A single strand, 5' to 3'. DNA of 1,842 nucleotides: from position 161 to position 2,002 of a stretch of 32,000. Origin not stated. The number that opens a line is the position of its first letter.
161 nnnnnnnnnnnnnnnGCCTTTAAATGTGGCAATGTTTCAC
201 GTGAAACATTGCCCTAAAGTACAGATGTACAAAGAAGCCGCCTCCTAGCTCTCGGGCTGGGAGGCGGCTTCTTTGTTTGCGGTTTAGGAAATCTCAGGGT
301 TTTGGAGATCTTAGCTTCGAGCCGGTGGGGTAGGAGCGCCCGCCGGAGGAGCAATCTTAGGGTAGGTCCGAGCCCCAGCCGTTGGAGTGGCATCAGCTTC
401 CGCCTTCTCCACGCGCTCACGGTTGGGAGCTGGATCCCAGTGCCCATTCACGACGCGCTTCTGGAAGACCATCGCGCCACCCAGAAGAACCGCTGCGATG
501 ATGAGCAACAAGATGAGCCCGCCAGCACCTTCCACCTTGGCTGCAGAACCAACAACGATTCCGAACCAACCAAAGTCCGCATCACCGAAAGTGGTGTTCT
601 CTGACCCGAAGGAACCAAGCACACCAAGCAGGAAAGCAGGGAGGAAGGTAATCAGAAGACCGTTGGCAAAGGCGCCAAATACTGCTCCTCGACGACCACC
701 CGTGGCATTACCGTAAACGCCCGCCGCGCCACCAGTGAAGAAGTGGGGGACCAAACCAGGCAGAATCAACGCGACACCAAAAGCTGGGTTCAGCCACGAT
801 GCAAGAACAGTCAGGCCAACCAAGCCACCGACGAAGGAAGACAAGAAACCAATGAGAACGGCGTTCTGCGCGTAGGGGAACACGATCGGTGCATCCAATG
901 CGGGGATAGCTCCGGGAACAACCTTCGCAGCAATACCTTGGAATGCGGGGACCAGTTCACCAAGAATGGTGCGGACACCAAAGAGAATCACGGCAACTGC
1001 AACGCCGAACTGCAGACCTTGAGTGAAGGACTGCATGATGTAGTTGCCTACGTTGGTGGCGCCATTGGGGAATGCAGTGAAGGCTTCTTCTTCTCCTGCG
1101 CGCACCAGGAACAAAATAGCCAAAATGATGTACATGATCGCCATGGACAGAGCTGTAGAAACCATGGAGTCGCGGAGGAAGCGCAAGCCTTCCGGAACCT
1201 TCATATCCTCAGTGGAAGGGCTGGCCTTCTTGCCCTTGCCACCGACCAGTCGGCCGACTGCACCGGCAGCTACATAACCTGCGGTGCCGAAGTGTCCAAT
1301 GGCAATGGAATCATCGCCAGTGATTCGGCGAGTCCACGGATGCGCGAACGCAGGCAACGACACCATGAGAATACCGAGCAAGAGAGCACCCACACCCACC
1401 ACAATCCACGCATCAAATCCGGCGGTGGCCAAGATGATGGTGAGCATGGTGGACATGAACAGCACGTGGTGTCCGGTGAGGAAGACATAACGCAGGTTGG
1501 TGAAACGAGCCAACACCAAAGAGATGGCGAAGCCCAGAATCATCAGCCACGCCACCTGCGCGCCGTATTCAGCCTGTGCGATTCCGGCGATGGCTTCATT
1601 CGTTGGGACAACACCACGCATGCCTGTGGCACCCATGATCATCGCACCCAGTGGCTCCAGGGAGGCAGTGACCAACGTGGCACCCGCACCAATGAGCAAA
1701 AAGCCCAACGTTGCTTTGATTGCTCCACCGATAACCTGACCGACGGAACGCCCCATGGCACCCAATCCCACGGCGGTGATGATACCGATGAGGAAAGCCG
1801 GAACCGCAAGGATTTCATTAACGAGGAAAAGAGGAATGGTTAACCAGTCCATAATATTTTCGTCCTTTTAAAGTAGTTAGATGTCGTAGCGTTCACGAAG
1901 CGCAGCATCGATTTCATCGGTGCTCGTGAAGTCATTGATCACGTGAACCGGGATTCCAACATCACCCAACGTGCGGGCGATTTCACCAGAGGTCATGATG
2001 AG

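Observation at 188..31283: Ten copies of a nested palindrome with invariant core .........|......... and co-varying flanks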

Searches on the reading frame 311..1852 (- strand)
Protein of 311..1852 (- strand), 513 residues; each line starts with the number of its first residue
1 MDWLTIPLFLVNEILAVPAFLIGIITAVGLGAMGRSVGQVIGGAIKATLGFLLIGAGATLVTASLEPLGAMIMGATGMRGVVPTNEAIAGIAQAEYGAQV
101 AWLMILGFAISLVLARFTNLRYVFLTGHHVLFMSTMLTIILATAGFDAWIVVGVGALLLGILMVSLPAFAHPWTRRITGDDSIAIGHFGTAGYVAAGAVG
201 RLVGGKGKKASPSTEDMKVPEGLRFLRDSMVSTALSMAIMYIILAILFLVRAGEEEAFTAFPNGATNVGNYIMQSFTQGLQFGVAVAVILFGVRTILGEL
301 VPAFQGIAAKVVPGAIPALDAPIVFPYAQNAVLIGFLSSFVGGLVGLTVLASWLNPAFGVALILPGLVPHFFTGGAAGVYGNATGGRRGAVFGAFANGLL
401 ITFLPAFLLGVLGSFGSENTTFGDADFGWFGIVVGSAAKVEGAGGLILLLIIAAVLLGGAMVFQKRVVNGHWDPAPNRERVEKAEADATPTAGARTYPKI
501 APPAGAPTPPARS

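Call 51: find_encoding_contigs(protein=window:311-1852:-, flank=10000, max_places=2)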
Protein window:311-1852:- (513 aa): 23 contigs read that carry it; 2 places shown.
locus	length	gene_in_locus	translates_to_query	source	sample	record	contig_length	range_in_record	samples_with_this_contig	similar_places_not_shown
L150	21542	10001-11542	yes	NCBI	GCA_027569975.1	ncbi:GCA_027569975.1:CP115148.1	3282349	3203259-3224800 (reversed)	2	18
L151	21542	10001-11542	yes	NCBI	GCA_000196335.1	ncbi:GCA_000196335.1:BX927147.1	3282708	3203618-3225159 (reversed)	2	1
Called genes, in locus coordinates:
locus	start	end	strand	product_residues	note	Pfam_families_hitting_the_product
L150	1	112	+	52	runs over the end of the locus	-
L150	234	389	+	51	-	-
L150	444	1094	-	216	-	PF01370:Epimerase (weak), PF05368:NmrA, PF13460:NAD_binding_10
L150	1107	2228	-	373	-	PF00724:Oxidored_FMN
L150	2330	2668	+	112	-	PF01022:HTH_5 (weak), PF12840:HTH_20 (weak)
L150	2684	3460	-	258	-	PF07920:DUF1684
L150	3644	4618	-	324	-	PF13593:SBF_like, PF01758:SBF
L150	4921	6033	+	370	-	PF00724:Oxidored_FMN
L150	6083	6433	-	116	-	PF00355:Rieske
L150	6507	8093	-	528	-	-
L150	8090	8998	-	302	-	PF00005:ABC_tran, PF13304:AAA_21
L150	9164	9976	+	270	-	PF00359:PTS_EIIA_2, PF02302:PTS_IIB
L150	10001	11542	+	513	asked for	PF03611:EIIC-GAT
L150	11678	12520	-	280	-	PF00290:Trp_syntA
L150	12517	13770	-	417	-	PF00291:PALP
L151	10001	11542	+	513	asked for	PF03611:EIIC-GAT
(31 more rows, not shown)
